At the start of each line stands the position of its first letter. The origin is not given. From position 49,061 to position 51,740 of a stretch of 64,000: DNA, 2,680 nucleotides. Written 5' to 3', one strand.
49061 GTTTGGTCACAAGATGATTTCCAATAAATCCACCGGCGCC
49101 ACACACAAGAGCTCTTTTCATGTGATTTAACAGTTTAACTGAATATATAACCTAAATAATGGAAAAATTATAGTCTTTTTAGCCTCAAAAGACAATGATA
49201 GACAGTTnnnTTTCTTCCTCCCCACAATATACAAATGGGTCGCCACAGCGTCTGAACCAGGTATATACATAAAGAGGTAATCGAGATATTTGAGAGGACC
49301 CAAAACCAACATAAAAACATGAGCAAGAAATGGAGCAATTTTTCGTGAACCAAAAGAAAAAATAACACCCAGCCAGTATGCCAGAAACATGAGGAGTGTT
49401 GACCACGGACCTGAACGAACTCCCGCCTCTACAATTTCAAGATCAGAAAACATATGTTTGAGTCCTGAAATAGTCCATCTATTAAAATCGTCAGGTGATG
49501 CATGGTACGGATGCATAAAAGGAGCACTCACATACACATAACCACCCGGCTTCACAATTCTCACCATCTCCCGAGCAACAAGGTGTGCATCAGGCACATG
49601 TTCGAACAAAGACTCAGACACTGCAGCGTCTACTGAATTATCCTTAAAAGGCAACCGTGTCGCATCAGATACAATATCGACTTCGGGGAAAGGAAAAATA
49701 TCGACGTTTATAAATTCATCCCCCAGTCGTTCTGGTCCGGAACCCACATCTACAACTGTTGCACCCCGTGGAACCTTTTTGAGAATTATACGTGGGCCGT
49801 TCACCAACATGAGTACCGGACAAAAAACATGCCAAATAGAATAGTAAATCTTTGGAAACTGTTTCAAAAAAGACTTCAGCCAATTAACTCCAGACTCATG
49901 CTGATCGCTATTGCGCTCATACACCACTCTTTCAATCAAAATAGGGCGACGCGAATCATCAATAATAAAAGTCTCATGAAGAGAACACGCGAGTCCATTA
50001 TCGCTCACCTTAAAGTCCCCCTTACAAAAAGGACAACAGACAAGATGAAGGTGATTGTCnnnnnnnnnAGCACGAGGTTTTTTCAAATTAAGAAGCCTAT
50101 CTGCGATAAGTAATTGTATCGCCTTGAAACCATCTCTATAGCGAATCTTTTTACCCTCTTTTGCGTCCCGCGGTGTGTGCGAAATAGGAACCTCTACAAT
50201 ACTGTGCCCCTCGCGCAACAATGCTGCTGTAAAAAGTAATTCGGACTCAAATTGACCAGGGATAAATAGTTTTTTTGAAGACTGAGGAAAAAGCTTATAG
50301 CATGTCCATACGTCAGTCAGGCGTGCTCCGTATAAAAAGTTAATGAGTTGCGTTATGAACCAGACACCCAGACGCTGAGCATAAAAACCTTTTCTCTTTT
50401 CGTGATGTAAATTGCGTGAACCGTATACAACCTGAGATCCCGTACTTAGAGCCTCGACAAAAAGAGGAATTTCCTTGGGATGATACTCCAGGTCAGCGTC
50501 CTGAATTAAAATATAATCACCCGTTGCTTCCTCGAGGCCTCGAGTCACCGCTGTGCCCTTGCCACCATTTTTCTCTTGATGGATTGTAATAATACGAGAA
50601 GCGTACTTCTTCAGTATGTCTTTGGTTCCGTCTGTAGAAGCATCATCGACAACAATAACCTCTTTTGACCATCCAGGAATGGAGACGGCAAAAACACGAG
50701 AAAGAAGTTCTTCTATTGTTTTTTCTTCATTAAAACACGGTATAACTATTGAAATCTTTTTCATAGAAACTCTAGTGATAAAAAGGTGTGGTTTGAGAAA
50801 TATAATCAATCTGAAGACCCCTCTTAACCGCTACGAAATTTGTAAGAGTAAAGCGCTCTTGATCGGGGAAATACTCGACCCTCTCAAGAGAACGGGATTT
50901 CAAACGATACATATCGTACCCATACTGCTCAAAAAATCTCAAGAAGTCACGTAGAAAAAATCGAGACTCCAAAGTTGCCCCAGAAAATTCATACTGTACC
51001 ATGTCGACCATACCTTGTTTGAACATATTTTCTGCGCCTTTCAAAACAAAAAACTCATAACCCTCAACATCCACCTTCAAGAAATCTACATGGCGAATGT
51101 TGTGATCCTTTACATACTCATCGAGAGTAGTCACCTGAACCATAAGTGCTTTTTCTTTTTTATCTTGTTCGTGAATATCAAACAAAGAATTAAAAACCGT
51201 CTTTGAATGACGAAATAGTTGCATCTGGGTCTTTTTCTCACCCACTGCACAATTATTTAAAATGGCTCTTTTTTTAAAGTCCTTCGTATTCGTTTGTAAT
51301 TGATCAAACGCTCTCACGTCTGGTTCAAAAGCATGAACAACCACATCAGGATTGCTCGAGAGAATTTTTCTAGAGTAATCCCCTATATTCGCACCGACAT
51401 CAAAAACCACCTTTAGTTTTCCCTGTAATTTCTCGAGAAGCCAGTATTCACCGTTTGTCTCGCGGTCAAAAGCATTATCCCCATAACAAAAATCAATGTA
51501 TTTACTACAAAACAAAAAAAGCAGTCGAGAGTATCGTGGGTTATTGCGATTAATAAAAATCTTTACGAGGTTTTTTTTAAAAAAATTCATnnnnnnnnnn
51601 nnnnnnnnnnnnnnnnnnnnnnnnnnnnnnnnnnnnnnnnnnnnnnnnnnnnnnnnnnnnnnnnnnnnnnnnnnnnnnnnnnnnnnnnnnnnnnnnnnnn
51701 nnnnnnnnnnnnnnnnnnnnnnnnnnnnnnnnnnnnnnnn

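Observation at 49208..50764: DPM1/GtrB-like GT2 fused through a zinc ribbon to a SAM methyltransferase, with GtrA and a GT-C enzyme nearby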

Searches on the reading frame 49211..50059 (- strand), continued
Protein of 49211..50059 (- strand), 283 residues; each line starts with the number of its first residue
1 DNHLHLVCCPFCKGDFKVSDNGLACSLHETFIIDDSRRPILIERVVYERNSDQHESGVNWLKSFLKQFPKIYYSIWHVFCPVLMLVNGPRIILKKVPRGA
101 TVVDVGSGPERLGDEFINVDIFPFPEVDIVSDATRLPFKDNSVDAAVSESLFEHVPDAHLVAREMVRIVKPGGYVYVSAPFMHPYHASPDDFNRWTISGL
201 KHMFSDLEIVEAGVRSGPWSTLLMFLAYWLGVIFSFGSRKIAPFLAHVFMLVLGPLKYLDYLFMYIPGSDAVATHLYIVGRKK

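Call 84: search_protein_families(library=pfam, proteins=[L101:3780-5987:+, L123:4894-5835:+, L132:5031-5966:+, L090:6863-8599:+, L091:2690-4102:+, L113:6755-8455:+, L148:3151-4893:+, L156:2876-4615:+, L125:6859-8526:+, L138:6697-8526:+], max_evalue=0.01)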
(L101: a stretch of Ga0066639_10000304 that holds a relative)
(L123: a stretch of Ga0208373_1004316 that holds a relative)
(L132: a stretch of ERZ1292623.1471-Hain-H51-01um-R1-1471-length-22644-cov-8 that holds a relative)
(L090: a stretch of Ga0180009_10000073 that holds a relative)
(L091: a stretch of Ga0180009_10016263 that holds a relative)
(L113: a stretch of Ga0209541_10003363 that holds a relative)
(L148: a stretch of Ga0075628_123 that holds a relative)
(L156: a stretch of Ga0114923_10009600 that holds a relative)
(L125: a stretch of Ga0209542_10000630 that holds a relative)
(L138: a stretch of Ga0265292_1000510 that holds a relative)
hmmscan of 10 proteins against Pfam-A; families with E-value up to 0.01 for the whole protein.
L101:3780-5987:+ (736 aa): 1 family
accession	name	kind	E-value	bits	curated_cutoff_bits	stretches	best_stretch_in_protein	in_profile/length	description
PF00535.33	Glycos_transf_2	-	6.1e-26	91.8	23.3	1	14-178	1-167/168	Glycosyl transferase family 2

L123:4894-5835:+ (314 aa): 2 families
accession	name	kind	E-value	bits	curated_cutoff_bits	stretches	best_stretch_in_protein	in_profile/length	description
PF00535.33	Glycos_transf_2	-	2.1e-32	112.8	23.3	1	4-167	1-167/168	Glycosyl transferase family 2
PF10111.15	Glyco_tranf_2_2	-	2.9e-08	34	27.3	1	4-96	1-93/276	Glycosyltransferase like family 2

L132:5031-5966:+ (312 aa): 4 families
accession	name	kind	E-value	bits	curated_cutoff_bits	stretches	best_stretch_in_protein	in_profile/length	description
PF00535.33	Glycos_transf_2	-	3.6e-31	108.8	23.3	1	9-169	1-165/168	Glycosyl transferase family 2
PF10111.15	Glyco_tranf_2_2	-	3.3e-08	33.8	27.3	1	9-99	1-91/276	Glycosyltransferase like family 2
PF13506.12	Glyco_transf_21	-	0.0039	17.1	21.7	1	80-129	21-72/174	Glycosyl transferase family 21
PF13641.12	Glyco_tranf_2_3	-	0.0041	17.6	27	1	7-174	2-177/230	Glycosyltransferase like family 2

L090:6863-8599:+ (579 aa): 1 family
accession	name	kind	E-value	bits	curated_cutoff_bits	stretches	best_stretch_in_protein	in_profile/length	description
PF13231.12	PMT_2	-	0.0024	18.5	26.1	1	181-260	81-158/160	Dolichyl-phosphate-mannose-protein mannosyltransferase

L091:2690-4102:+ (471 aa): 2 families
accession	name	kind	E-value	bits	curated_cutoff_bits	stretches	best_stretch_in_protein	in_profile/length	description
PF04055.27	Radical_SAM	-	4.6e-21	76.1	29.5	1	208-371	2-166/166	Radical SAM superfamily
PF02310.24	B12-binding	-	6.3e-15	55.5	32.1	1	24-138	8-120/121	B12 binding domain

L113:6755-8455:+ (567 aa): 1 family
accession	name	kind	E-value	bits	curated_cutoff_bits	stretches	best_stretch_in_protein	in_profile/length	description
PF13231.12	PMT_2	-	1e-06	29.5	26.1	1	123-252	24-151/160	Dolichyl-phosphate-mannose-protein mannosyltransferase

L148:3151-4893:+ (581 aa): 0 families

L156:2876-4615:+ (580 aa): 1 family
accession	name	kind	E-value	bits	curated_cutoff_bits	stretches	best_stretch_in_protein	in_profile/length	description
PF07695.17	7TMR-DISM_7TM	-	0.0022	18.4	29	1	291-397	9-120/205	7TM diverse intracellular signalling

L125:6859-8526:+ (556 aa): 0 families

L138:6697-8526:+ (610 aa): 0 families

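Call 91: find_homologous_proteins(query=A3, max_evalue=1e-20)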
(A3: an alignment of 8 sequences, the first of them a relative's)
Query A3 (8 sequences) (287 aa, profile of the alignment): 108 proteins with E <= 1e-20 among 8000 candidates.
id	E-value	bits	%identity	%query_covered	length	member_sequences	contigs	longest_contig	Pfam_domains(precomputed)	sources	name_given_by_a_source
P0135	4.0e-124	432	37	96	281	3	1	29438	PF13847.13,PF13489.13,PF13649.13,PF05148.22,PF08241.19,PF08242.19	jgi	-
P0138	2.7e-123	429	100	100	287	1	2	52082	PF13847.13,PF13489.13,PF13649.13,PF05148.22,PF08241.19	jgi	jgi:SAM-dependent methyltransferase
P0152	9.0e-115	401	47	98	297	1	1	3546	PF13847.13,PF13649.13,PF01209.25,PF08241.19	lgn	-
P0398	4.7e-114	399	83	100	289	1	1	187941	PF13847.13,PF13489.13,PF13649.13,PF05148.22,PF08241.19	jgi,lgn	-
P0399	1.3e-109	384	46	98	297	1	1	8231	PF13649.13,PF05148.22,PF08241.19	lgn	-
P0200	9.7e-108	378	35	97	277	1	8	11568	PF13847.13,PF13489.13,PF13649.13,PF08241.19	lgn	-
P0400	5.5e-105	369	38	99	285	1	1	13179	PF13847.13,PF13489.13,PF13649.13,PF05148.22,PF08241.19,PF08242.19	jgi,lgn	jgi:SAM-dependent methyltransferase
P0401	1.4e-104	367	40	96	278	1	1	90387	PF13847.13,PF13489.13,PF13649.13,PF05148.22,PF08241.19,PF08242.19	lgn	-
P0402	1.6e-103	364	43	97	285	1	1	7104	PF13847.13,PF13489.13,PF13649.13,PF05148.22,PF01209.25,PF08241.19,PF08242.19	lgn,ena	-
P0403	6.8e-102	359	39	98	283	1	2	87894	PF13847.13,PF13489.13,PF13649.13,PF05148.22,PF08241.19,PF08242.19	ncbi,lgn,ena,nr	ncbi:MAG: class I SAM-dependent methyltransferase [Candidatus Taylorbacteria bacterium]|nr:class I S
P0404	7.8e-100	352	41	97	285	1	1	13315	PF13847.13,PF13489.13,PF13649.13,PF05148.22,PF08241.19,PF08242.19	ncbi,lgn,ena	-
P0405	1.4e-99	351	36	95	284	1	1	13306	PF13847.13,PF13489.13,PF13649.13,PF05148.22,PF01209.25,PF08241.19,PF08242.19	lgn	-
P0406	3.3e-98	347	46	97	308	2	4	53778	PF13847.13,PF13649.13,PF05148.22,PF03966.23,PF08241.19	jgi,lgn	-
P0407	9.6e-97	342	49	99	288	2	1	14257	PF13847.13,PF13489.13,PF13649.13,PF05148.22,PF01209.25,PF08241.19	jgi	-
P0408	2.4e-96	340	40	97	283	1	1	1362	PF13847.13,PF13489.13,PF13649.13,PF05148.22,PF01209.25,PF08241.19,PF08242.19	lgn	-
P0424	2.8e-83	298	39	97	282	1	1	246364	PF13847.13,PF13649.13,PF05148.22,PF08241.19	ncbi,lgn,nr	ncbi:MAG: class I SAM-dependent methyltransferase [Bacteroidales bacterium]|nr:class I SAM-dependent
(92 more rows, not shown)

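Call 92: find_encoding_contigs(protein=P0424, flank=7000, max_places=1)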
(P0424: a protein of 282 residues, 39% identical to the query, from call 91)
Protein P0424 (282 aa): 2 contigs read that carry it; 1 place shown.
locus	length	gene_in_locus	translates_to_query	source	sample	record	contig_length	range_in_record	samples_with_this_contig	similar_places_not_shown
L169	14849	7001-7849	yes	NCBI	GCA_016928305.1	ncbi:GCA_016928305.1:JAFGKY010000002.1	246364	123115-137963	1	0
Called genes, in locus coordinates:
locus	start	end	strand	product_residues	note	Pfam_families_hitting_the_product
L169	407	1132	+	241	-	PF00535:Glycos_transf_2, PF13641:Glyco_tranf_2_3 (weak)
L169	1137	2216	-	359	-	-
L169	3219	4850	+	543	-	-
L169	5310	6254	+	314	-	PF00535:Glycos_transf_2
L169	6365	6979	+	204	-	PF13302:Acetyltransf_3 (weak), PF00583:Acetyltransf_1, PF13673:Acetyltransf_10, PF13508:Acetyltransf_7, PF08445:FR47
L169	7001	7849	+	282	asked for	PF13847:Methyltransf_31 (faint), PF05148:Methyltransf_8, PF08241:Methyltransf_11, PF13649:Methyltransf_25 (weak)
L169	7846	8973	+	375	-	PF01041:DegT_DnrJ_EryC1, PF00155:Aminotran_1_2 (weak)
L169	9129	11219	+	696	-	-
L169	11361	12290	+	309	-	PF00535:Glycos_transf_2, PF10111:Glyco_tranf_2_2, PF13641:Glyco_tranf_2_3 (weak)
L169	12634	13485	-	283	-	PF13489:Methyltransf_23, PF08241:Methyltransf_11, PF08242:Methyltransf_12, PF13649:Methyltransf_25, PF13847:Methyltransf_31 (weak)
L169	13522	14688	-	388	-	PF00072:Response_reg, PF00158:Sigma54_activat, PF14532:Sigma54_activ_2, PF00004:AAA (weak), PF07728:AAA_5, PF25601:AAA_lid_14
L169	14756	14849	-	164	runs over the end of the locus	PF19502:DUF6036 (weak)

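Call 93: find_encoding_contigs(protein=P0403, flank=7000, max_places=1)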
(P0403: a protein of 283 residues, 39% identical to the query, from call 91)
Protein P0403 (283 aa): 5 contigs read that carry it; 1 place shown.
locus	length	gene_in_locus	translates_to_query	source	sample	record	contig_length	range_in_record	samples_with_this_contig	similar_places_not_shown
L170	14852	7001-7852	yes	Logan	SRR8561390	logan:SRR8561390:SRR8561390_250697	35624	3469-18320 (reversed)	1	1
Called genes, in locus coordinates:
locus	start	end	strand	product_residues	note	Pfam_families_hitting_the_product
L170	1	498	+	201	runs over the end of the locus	-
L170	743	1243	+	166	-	-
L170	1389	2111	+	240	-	PF00923:TAL_FSA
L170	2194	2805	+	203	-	PF13580:SIS_2 (weak)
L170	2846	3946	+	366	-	PF01041:DegT_DnrJ_EryC1, PF01053:Cys_Met_Meta_PP (weak), PF01212:Beta_elim_lyase (weak)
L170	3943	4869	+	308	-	PF00535:Glycos_transf_2, PF13641:Glyco_tranf_2_3 (weak)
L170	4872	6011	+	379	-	PF01266:DAO, PF13450:NAD_binding_8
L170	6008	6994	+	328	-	PF00288:GHMP_kinases_N, PF08544:GHMP_kinases_C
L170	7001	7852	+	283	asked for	PF05148:Methyltransf_8 (weak), PF13489:Methyltransf_23, PF08241:Methyltransf_11, PF08242:Methyltransf_12 (weak), PF13649:Methyltransf_25, PF13847:Methyltransf_31 (weak)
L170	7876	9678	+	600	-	-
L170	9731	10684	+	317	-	PF00535:Glycos_transf_2, PF10111:Glyco_tranf_2_2 (weak)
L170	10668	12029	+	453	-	PF00881:Nitroreductase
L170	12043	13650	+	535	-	-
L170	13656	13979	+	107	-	PF07578:LAB_N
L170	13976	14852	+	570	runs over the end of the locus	PF02366:PMT (weak), PF13231:PMT_2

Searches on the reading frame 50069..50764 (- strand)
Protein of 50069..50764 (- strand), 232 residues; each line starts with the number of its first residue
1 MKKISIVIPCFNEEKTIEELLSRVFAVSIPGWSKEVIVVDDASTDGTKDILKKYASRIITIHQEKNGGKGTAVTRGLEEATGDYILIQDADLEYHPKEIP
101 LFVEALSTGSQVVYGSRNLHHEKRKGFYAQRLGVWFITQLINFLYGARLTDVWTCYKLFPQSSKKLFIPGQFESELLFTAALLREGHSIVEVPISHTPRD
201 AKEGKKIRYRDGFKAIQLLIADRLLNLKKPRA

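Call 50: search_solved_structures(query=A4, max_evalue=1e-8, show_alignments=3)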
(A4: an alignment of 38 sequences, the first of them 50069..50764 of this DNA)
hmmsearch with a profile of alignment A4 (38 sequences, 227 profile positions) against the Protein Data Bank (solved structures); distinct sequences matched with E-value up to 1e-8: 34.
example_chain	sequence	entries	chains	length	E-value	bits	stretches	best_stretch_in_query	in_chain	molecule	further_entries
5mlz_A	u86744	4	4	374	3.7e-33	118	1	1-208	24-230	Dolichol monophosphate mannose synthase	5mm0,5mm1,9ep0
9hwj_A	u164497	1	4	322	6.3e-30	107.5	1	1-208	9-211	Undecaprenyl-phosphate 4-deoxy-4-formamido-L-arabinose transferase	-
9bhc_C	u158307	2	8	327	7.8e-29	103.9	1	1-208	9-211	Undecaprenyl-phosphate 4-deoxy-4-formamido-L-arabinose transferase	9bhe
8vxh_A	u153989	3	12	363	1e-28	103.5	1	1-208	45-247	Undecaprenyl-phosphate 4-deoxy-4-formamido-L-arabinose transferase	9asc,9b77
5eke_A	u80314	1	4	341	8.7e-26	93.9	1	2-169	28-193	Uncharacterized glycosyltransferase sll0501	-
5ekp_C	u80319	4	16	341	8.8e-26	93.9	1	2-169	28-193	Uncharacterized glycosyltransferase sll0501 | Glycosyltransferase sll0501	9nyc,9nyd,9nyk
9nye_A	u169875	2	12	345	9e-26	93.9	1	2-169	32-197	Glycosyltransferase sll0501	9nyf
2z87_A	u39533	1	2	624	7.2e-24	87.7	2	2-151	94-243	Chondroitin synthase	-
2z86_A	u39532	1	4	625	7.2e-24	87.7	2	2-151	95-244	Chondroitin synthase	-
5tze_C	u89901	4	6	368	3.6e-18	69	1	1-95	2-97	Glycosyl transferase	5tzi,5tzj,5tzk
5tz8_A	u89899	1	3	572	6.3e-18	68.2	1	1-93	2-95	Glycosyl transferase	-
3bcv_A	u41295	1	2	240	2.7e-17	66.1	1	1-117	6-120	Putative glycosyltransferase protein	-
6yv7_B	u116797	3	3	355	5e-17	65.3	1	2-92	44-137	Glycosyl transferase, family 2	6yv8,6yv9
6yv7_A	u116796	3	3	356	5.1e-17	65.3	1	2-92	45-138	Glycosyl transferase, family 2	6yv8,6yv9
6p61_A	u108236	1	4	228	5.2e-17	65.2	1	2-108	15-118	Glycosyltransferase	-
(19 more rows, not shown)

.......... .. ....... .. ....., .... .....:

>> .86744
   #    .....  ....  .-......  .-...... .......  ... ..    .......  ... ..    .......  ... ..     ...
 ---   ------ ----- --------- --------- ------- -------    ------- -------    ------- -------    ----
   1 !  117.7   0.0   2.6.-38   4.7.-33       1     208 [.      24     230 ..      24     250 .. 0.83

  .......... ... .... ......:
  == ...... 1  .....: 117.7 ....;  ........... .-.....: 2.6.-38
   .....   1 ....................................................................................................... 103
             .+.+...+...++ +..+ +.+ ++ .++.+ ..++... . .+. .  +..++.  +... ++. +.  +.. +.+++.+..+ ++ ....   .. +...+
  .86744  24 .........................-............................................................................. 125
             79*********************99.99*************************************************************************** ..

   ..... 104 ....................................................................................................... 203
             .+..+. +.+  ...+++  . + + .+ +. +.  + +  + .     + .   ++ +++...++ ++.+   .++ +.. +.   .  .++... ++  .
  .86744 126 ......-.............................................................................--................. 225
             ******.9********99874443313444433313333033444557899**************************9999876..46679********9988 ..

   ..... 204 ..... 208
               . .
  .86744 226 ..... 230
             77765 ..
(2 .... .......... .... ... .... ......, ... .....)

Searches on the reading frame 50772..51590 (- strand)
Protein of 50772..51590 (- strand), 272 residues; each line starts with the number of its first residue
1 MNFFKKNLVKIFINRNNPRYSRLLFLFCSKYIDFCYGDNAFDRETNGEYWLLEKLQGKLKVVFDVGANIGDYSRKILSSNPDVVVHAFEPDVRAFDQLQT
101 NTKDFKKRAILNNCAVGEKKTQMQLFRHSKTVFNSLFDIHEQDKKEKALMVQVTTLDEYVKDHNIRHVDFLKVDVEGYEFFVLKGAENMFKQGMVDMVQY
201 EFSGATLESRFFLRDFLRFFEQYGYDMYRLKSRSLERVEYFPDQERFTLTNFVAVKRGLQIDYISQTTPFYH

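Call 5: search_protein_families(library=pfam, proteins=[window:50772-51590:-], max_evalue=0.01)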
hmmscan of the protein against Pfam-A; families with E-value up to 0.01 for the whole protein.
window:50772-51590:- (272 aa): 1 family
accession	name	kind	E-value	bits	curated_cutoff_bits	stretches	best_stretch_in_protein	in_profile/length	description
PF05050.19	Methyltransf_21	-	6.9e-21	75.6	22.7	1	64-226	1-172/173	Methyltransferase FkbM domain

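Call 6: search_protein_families(library=ncbifam, proteins=[window:50772-51590:-], max_evalue=0.01)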
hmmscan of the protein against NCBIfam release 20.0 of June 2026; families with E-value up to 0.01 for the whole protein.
window:50772-51590:- (272 aa): 1 family
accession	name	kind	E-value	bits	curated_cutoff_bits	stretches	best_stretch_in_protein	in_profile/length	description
TIGR01444.1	fkbM_fam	subfamily_domain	1.7e-30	106.4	37.7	1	61-193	1-134/143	FkbM family methyltransferase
